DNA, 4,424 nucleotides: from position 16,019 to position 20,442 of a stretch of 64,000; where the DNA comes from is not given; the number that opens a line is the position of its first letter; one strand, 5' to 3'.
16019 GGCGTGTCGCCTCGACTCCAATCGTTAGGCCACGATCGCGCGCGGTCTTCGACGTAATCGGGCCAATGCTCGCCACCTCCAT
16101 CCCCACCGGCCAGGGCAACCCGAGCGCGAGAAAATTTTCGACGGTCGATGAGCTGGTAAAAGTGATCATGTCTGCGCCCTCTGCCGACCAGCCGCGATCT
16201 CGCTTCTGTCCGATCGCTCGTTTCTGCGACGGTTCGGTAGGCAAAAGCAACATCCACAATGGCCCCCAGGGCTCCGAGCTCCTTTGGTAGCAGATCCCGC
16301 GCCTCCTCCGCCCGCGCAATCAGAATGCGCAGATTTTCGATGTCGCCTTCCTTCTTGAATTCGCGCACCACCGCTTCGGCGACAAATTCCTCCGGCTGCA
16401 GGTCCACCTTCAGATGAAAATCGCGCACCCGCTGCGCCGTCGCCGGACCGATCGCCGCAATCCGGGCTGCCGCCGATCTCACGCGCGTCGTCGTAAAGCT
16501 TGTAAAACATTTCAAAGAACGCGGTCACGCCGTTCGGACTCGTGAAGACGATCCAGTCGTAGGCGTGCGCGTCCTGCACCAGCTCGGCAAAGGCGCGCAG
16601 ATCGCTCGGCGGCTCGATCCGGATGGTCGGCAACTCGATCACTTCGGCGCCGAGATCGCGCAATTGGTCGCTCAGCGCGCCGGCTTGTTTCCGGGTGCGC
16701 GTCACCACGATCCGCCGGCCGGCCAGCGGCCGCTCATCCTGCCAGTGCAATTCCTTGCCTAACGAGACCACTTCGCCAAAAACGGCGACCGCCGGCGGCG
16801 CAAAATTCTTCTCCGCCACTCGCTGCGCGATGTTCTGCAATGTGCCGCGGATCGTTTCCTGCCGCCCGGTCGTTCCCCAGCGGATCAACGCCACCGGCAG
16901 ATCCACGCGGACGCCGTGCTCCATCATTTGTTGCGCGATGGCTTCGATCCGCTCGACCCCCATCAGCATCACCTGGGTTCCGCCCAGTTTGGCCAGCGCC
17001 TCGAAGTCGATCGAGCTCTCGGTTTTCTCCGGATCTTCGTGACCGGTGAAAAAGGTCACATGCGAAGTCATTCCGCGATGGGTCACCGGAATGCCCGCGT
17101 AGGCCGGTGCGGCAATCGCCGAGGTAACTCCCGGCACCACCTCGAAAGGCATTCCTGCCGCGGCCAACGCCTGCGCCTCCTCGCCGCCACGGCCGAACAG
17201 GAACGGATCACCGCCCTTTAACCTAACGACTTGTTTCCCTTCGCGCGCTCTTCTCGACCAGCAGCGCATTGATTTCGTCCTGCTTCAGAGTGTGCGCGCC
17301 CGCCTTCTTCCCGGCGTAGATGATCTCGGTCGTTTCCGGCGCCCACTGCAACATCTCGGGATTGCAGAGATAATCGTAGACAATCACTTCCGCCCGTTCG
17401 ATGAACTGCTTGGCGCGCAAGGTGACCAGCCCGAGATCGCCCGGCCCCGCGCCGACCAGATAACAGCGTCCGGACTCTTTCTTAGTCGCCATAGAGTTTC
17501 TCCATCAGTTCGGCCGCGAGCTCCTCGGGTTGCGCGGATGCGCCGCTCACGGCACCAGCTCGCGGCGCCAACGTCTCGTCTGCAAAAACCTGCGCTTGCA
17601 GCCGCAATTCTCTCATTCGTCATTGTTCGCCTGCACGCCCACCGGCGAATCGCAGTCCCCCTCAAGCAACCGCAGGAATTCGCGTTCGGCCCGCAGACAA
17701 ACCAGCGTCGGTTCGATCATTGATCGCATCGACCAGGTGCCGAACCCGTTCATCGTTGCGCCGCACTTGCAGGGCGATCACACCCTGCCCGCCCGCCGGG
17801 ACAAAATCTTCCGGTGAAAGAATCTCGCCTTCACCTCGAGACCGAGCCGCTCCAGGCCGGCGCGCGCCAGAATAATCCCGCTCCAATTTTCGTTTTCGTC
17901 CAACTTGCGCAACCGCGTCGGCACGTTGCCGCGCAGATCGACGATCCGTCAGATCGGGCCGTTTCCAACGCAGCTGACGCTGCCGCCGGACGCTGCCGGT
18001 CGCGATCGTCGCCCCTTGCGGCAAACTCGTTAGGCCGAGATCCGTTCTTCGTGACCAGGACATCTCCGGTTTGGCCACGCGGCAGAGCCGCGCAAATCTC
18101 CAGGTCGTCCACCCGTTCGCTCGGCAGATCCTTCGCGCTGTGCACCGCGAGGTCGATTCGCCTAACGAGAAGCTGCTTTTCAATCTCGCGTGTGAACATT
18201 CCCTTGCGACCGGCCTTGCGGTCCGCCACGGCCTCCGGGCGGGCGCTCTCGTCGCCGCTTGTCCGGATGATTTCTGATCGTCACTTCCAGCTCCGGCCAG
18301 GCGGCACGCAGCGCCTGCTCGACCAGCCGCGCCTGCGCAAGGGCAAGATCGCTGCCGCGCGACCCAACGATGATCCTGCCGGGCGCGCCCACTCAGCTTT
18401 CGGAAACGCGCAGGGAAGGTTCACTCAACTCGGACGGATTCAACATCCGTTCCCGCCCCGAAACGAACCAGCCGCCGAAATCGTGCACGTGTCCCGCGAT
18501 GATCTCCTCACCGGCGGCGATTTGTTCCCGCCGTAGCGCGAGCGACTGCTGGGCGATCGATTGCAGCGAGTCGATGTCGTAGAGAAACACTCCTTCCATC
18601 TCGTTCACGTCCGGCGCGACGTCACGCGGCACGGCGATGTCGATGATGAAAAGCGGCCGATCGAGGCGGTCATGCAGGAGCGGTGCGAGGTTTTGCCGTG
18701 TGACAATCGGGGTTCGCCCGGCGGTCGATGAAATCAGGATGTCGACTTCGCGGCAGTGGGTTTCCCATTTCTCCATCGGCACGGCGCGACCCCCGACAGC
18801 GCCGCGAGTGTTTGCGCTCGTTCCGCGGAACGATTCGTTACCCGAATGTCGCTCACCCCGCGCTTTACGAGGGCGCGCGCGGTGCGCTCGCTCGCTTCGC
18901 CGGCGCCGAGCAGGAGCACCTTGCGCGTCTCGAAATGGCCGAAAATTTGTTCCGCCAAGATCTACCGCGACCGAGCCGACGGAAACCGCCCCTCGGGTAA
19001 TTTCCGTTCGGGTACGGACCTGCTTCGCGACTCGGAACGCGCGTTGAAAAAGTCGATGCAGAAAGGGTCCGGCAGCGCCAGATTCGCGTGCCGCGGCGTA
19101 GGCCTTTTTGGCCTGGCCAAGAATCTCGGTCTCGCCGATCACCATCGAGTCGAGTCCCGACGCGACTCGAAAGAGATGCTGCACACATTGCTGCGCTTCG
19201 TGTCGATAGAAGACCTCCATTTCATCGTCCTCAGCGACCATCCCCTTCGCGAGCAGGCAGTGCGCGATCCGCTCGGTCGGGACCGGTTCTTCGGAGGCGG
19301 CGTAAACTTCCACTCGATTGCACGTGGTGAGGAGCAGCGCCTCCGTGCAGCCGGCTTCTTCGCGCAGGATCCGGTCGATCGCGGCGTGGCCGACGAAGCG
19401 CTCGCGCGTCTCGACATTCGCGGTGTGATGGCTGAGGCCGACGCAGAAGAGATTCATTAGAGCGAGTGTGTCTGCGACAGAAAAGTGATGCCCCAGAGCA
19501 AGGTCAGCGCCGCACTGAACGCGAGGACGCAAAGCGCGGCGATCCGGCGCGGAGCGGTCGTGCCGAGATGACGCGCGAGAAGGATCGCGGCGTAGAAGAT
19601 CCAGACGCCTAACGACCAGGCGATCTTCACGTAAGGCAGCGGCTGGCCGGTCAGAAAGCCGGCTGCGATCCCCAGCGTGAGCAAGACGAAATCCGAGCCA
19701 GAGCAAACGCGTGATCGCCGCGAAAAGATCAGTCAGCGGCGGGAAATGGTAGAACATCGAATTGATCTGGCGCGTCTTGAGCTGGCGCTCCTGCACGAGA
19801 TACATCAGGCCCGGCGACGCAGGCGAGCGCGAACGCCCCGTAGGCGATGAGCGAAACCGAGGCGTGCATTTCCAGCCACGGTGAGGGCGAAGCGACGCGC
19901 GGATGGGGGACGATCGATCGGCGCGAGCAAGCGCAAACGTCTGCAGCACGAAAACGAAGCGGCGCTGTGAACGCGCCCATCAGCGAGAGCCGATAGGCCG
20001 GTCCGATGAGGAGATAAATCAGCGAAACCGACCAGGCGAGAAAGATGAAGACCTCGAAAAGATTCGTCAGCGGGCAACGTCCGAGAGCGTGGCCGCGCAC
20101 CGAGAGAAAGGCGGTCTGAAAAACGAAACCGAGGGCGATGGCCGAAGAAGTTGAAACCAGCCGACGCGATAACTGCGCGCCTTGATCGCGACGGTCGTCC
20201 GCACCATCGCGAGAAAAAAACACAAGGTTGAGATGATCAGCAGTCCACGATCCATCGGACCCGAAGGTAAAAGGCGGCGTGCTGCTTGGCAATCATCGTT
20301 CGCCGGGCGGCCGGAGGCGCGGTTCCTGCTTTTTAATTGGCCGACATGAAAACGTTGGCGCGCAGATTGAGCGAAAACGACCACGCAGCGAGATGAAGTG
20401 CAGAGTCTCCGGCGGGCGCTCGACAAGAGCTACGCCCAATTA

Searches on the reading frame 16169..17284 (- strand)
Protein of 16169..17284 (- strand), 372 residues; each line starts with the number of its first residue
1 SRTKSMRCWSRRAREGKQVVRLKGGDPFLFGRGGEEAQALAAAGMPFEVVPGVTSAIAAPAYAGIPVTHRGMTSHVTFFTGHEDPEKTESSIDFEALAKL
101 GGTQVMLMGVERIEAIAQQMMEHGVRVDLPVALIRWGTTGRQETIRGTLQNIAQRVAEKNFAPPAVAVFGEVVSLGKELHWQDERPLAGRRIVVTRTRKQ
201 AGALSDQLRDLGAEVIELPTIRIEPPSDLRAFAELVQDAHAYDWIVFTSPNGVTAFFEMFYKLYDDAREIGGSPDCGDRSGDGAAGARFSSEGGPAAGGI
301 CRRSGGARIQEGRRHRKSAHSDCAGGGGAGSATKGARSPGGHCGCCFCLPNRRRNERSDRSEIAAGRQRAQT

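Call 30: search_protein_families(library=pfam, proteins=[window:16169-17284:-], max_evalue=0.001)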
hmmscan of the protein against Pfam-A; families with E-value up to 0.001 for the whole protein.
window:16169-17284:- (372 aa): 2 families
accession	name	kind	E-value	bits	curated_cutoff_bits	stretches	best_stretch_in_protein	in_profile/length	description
PF00590.25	TP_methylase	-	1.9e-34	119.9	27.8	1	10-152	72-211/212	Tetrapyrrole (Corrin/Porphyrin) Methylases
PF02602.20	HEM4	-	7.9e-16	58.3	27.5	1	203-269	2-68/231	Uroporphyrinogen-III synthase HemD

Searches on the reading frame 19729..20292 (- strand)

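Call 58: search_protein_families(library=pfam, proteins=[window:19729-20292:-], max_evalue=0.01)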
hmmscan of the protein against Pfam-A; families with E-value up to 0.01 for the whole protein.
window:19729-20292:- (187 aa): 1 family
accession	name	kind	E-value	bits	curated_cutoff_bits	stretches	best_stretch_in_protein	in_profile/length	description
PF01578.25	Cytochrom_C_asm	-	0.00037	20.6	29.9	1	76-159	2-91/212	Cytochrome C assembly protein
